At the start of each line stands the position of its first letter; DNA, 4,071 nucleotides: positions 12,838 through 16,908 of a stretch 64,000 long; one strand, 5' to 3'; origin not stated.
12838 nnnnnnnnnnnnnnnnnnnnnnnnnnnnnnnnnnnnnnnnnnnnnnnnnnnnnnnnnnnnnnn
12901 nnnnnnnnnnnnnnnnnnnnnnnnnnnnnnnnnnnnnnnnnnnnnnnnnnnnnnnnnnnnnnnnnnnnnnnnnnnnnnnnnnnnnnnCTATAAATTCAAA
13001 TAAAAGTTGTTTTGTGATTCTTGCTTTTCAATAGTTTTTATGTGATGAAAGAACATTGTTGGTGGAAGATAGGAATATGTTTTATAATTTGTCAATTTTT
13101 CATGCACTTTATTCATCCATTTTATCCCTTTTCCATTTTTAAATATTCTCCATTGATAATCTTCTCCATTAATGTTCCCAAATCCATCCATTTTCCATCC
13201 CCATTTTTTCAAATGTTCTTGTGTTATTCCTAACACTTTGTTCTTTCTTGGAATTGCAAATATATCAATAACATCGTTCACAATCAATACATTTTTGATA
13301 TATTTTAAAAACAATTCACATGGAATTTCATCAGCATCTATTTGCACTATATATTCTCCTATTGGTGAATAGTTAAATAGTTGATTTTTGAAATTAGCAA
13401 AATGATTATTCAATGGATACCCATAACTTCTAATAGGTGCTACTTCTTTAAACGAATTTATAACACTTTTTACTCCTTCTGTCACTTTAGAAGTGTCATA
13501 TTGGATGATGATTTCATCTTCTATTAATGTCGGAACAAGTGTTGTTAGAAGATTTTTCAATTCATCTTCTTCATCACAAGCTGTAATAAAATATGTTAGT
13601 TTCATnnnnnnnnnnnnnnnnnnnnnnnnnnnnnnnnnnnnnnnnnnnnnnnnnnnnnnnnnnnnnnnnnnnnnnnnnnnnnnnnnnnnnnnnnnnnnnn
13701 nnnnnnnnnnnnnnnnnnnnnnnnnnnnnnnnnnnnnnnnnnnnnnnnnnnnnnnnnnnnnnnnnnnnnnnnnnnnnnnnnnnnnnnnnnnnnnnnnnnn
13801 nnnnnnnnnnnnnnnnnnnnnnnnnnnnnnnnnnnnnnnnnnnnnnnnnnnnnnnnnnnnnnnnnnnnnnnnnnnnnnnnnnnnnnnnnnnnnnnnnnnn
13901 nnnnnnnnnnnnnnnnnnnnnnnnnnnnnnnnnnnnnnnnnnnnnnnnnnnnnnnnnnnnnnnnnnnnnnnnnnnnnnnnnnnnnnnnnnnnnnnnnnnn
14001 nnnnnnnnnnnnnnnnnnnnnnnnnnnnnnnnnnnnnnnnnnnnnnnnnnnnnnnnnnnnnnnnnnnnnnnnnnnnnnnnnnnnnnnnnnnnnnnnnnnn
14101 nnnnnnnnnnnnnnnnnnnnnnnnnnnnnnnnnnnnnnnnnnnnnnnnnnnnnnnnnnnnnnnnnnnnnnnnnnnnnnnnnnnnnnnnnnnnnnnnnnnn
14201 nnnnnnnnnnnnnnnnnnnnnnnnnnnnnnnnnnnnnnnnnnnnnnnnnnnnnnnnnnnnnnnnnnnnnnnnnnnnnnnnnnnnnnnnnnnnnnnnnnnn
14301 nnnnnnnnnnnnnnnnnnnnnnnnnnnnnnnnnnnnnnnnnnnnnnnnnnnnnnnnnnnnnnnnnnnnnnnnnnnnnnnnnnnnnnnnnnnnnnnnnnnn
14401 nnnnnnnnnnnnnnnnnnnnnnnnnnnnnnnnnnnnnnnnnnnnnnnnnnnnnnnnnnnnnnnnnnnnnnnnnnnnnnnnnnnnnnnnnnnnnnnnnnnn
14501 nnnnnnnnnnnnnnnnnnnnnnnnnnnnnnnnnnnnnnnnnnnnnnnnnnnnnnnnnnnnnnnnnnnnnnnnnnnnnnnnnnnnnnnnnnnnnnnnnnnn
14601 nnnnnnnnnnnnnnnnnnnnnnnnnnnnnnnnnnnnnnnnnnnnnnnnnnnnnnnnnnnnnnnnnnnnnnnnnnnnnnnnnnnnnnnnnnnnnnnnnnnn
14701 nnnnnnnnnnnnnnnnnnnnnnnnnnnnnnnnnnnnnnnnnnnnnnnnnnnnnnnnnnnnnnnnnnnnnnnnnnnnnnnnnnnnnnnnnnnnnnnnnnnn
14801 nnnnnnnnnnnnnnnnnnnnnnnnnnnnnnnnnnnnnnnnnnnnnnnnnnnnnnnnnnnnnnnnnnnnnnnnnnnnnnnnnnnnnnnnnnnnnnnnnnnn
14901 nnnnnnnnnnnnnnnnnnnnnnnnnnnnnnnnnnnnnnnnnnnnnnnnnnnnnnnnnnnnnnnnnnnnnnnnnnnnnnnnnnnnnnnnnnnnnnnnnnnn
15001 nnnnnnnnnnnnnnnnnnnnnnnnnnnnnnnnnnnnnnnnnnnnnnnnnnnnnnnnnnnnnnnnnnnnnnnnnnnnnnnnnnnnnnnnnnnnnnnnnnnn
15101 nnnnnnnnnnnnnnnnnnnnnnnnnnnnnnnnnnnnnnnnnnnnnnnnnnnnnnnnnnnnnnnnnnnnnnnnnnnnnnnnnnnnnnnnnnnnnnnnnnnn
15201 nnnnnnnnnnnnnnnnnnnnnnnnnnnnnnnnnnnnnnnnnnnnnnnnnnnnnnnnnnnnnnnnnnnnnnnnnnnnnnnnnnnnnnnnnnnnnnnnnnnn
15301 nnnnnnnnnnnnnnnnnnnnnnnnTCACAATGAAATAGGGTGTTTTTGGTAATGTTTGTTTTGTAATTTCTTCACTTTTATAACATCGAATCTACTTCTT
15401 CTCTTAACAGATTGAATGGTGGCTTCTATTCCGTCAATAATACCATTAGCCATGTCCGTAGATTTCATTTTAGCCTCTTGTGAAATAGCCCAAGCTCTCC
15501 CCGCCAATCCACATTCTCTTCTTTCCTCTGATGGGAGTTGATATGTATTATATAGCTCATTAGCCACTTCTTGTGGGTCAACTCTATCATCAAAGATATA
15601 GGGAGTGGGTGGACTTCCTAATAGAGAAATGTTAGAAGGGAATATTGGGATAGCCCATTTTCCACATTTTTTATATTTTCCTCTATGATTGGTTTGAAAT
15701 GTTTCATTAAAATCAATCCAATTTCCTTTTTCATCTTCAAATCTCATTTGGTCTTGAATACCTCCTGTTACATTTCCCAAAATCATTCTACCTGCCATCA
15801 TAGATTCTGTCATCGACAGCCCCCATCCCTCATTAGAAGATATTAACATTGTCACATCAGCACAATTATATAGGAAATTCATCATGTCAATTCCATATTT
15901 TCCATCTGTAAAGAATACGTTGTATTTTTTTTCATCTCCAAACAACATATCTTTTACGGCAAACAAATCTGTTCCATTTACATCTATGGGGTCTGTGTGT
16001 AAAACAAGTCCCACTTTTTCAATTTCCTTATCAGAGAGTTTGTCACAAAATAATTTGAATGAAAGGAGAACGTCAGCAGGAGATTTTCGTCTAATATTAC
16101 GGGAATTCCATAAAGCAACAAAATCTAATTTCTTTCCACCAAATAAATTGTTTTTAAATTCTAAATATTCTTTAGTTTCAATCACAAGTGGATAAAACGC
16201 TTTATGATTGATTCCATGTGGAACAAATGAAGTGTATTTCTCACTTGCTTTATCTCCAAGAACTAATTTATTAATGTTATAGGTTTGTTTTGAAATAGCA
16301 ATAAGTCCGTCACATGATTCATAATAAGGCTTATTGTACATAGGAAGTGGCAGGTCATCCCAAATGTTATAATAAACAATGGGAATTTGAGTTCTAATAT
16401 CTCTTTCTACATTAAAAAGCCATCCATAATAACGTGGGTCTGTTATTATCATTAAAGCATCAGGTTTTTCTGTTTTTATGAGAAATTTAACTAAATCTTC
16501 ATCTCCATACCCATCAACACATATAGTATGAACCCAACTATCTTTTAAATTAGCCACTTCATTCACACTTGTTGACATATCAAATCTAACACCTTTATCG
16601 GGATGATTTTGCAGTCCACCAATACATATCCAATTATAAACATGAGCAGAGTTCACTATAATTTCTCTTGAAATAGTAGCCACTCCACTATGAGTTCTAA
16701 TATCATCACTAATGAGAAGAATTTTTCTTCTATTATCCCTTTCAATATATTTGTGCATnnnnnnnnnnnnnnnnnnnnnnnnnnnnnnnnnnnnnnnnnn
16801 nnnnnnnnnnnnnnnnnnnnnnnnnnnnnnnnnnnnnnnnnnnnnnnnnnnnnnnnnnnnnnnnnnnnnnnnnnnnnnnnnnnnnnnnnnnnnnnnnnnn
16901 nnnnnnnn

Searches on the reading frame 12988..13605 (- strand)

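Call 65: search_protein_families(library=phrogs, proteins=[window:12988-13605:-])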
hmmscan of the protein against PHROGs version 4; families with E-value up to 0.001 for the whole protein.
window:12988-13605:- (205 aa): 1 family
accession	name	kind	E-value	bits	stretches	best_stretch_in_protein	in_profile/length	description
phrog_37334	-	unknown function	0.00059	20.8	0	67-201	59-207/213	-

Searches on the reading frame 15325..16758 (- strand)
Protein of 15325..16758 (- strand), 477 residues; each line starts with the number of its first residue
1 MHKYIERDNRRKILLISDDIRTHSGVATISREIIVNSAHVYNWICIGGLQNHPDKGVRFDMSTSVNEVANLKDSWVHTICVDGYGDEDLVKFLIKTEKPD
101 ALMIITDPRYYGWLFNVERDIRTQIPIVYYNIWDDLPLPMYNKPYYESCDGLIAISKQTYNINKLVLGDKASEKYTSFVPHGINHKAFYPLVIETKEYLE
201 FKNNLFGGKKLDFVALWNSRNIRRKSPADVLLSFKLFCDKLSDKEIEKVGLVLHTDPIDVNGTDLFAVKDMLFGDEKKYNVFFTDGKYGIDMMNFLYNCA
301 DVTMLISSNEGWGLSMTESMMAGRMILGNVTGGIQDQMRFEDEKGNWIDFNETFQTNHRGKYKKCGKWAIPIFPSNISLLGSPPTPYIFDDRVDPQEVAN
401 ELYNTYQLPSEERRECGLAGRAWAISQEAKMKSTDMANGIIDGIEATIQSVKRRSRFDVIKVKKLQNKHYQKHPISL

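Call 66: search_protein_families(library=pfam, proteins=[window:15325-16758:-], max_evalue=1)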
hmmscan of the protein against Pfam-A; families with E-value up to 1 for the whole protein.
window:15325-16758:- (477 aa): 2 families
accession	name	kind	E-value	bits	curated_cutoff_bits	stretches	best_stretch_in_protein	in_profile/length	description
PF00534.26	Glycos_transf_1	-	2.2e-06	27.7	26.4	1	220-351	23-143/172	Glycosyl transferases group 1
PF13692.12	Glyco_trans_1_4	-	0.0028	18.4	27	1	281-339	61-116/142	Glycosyl transferases group 1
